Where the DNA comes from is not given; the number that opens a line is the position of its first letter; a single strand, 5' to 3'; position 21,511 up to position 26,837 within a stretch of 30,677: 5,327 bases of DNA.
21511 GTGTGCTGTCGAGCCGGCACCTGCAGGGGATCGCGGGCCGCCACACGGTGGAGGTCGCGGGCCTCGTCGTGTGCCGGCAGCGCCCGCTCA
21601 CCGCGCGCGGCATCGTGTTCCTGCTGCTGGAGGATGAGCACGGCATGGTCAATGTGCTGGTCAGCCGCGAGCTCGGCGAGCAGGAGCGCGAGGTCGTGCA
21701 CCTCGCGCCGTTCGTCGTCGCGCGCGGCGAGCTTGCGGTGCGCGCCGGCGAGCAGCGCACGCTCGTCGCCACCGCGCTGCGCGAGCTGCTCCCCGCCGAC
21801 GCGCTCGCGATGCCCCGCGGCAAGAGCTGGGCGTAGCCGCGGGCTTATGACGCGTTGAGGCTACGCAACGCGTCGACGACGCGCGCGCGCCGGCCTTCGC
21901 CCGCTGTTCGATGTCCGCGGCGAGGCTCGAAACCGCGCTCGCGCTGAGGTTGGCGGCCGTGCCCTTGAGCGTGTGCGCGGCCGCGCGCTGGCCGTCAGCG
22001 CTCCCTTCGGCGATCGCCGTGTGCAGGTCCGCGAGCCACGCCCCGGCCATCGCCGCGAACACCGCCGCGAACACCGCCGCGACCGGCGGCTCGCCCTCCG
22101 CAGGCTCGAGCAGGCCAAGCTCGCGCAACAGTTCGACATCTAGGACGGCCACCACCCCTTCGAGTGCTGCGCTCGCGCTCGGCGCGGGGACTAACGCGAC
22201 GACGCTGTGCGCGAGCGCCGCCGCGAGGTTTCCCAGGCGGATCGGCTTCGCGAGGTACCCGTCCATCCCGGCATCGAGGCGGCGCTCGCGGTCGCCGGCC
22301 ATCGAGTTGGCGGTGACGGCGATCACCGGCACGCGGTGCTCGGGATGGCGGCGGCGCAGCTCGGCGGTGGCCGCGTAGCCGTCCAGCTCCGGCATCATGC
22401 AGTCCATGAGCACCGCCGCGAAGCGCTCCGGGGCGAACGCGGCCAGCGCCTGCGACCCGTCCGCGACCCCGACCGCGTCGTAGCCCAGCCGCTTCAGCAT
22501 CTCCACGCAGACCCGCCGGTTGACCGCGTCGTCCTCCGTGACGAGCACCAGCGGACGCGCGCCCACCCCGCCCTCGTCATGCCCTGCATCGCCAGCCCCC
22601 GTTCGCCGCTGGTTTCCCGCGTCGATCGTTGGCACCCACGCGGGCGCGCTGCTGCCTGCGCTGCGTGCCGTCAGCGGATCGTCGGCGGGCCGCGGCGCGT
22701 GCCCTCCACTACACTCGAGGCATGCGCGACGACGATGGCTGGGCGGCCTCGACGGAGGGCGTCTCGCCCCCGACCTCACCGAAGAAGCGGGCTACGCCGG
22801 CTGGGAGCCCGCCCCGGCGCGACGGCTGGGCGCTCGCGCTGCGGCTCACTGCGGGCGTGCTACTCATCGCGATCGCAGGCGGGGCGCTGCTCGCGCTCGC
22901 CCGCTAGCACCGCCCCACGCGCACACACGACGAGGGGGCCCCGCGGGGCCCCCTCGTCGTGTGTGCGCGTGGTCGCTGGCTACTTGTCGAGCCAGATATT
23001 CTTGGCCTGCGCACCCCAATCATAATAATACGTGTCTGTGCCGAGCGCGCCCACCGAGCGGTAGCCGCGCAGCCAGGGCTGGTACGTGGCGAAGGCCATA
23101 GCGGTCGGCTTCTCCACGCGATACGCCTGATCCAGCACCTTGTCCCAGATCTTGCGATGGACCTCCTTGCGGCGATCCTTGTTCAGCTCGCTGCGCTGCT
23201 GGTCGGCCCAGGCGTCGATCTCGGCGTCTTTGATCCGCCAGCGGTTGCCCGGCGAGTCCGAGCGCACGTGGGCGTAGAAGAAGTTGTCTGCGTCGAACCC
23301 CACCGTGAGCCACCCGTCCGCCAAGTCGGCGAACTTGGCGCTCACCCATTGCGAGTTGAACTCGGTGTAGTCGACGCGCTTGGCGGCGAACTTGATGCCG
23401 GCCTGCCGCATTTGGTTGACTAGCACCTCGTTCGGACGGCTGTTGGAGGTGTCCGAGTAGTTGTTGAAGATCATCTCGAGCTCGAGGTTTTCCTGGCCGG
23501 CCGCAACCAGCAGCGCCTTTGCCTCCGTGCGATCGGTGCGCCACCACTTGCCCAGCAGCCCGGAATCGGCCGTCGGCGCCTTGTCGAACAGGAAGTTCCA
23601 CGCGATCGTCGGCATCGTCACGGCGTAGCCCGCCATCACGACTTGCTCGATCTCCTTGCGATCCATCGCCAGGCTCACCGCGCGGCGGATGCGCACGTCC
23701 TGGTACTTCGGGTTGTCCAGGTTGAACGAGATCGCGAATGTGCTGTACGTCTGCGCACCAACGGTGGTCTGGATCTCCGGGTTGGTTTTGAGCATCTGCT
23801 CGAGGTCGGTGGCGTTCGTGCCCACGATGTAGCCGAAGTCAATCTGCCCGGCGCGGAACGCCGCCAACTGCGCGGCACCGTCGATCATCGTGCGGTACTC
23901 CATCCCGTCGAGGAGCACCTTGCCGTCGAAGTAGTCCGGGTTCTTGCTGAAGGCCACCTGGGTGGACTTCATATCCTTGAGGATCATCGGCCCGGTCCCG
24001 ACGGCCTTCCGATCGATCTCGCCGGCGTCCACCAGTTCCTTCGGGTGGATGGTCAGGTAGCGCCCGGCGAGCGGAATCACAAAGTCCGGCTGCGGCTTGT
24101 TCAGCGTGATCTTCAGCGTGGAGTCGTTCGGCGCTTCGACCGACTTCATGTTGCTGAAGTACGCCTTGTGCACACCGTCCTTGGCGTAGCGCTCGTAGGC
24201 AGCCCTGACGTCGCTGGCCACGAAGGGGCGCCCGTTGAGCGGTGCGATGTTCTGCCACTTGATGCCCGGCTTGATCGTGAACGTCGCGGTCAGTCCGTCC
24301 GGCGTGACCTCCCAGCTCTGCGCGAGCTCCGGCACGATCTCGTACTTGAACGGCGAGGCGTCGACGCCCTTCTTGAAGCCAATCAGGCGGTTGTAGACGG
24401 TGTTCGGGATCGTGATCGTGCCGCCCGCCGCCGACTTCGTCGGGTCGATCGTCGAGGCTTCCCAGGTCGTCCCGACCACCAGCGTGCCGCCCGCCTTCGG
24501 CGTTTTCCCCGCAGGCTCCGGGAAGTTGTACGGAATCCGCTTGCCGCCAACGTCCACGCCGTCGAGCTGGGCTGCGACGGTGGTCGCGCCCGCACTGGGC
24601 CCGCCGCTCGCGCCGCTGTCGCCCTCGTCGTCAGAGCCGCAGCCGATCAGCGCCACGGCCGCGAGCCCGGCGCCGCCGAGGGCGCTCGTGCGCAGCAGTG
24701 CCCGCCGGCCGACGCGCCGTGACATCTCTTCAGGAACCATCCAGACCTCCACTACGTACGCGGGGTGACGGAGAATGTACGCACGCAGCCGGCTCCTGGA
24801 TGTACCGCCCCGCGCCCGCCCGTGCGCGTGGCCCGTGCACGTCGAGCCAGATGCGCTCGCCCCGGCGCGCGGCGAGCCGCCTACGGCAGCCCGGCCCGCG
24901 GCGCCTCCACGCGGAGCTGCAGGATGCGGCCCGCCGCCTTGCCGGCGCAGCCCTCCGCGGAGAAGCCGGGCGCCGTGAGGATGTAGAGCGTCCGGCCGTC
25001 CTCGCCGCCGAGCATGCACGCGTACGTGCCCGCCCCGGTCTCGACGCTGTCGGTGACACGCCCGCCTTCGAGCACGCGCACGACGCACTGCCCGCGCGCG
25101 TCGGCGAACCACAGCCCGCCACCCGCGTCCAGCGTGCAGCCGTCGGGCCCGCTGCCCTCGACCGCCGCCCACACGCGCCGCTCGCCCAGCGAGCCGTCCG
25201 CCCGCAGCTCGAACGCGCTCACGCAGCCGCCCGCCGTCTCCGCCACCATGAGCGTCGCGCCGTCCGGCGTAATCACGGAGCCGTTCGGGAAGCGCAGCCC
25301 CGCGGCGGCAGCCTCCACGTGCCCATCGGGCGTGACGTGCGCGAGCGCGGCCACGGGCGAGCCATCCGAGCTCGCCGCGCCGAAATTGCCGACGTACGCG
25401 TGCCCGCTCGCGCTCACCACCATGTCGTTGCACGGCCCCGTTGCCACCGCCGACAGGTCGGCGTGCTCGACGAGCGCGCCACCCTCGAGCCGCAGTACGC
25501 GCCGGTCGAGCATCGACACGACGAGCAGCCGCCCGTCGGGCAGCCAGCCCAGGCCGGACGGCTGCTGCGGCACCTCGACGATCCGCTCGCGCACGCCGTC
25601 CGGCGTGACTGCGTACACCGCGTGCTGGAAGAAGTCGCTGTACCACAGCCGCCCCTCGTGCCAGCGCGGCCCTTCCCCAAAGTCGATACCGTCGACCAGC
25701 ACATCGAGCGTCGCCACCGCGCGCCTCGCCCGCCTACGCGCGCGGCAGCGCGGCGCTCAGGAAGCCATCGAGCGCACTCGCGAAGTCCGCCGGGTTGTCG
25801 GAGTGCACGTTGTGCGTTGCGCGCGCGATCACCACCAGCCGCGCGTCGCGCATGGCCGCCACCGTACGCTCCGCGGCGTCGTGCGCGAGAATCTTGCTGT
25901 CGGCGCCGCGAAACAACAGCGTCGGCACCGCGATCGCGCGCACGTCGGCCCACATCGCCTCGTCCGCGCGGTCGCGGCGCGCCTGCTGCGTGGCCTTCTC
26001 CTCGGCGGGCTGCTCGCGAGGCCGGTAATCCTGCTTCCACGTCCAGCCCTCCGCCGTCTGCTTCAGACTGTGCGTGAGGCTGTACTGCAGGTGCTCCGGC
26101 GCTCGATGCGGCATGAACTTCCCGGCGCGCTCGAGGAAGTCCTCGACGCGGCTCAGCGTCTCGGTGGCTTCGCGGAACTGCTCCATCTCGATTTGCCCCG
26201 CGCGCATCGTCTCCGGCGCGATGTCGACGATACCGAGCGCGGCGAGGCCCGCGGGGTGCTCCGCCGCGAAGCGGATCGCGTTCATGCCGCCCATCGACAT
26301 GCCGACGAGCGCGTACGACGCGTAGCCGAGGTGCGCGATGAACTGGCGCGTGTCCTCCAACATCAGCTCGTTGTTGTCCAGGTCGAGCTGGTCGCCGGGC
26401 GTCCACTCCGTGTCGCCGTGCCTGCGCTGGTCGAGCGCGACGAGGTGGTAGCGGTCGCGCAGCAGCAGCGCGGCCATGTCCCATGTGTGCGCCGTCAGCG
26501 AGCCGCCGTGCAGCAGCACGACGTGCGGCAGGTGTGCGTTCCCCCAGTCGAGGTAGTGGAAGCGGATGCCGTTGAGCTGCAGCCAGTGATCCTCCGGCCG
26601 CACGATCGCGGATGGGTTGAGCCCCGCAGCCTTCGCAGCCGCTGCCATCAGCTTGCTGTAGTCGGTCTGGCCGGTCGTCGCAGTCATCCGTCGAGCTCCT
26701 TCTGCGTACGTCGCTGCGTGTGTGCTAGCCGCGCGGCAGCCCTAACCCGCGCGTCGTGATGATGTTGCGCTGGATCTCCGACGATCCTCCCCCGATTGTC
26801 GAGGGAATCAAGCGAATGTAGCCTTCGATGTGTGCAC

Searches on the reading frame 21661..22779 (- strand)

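Call 54: search_protein_families(library=pfam, proteins=[window:21661-22779:-], max_evalue=0.001)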
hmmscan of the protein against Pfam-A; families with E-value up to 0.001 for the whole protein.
window:21661-22779:- (372 aa): 2 families
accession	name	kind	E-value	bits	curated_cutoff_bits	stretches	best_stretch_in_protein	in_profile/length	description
PF00072.30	Response_reg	-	1.7e-24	86.6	30.2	1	78-189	1-110/111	Response regulator receiver domain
PF01627.28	Hpt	-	2.9e-09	37.5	24.6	1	239-306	4-71/84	Hpt domain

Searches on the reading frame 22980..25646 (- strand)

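Call 54: search_protein_families(library=pfam, proteins=[window:22980-25646:-], max_evalue=0.001)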
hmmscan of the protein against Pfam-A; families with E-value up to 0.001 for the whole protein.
window:22980-25646:- (888 aa): 1 family
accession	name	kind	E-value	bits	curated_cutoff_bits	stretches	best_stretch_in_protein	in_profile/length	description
PF00496.27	SBP_bac_5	-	2.8e-66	224.6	32.4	1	436-797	1-364/368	Bacterial extracellular solute-binding proteins, family 5 Middle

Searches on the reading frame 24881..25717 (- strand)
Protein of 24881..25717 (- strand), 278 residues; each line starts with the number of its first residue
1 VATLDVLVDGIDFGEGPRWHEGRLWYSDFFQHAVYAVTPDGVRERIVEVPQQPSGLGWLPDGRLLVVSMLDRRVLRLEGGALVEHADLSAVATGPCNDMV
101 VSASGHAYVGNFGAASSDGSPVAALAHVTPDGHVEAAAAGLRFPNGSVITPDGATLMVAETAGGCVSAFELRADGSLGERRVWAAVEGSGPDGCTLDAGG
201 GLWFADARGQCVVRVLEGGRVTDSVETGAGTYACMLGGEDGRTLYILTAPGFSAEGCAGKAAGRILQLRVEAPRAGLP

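Call 54: search_protein_families(library=pfam, proteins=[window:24881-25717:-], max_evalue=0.001)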
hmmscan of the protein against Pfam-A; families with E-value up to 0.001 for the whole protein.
window:24881-25717:- (278 aa): 2 families
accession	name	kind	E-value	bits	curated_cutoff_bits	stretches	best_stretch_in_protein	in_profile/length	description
PF08450.18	SGL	-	1.2e-44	153.2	26.3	1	13-249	1-245/246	SMP-30/Gluconolactonase/LRE-like region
PF24684.1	Vgb_lyase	-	3.4e-06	26.5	50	0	185-233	93-141/290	Virginiamycin B lyase family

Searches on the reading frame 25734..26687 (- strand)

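Call 54: search_protein_families(library=pfam, proteins=[window:25734-26687:-], max_evalue=0.001)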
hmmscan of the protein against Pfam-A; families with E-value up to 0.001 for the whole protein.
window:25734-26687:- (317 aa): 3 families
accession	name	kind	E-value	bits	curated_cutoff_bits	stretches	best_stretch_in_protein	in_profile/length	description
PF12697.13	Abhydrolase_6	-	4.7e-21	76.9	26.3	1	56-305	1-217/217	Alpha/beta hydrolase family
PF00561.26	Abhydrolase_1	-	3.3e-19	70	25.8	1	54-299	1-245/245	alpha/beta hydrolase fold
PF12146.15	Hydrolase_4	-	1.1e-16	61.3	27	1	55-297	6-237/239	Serine aminopeptidase, S33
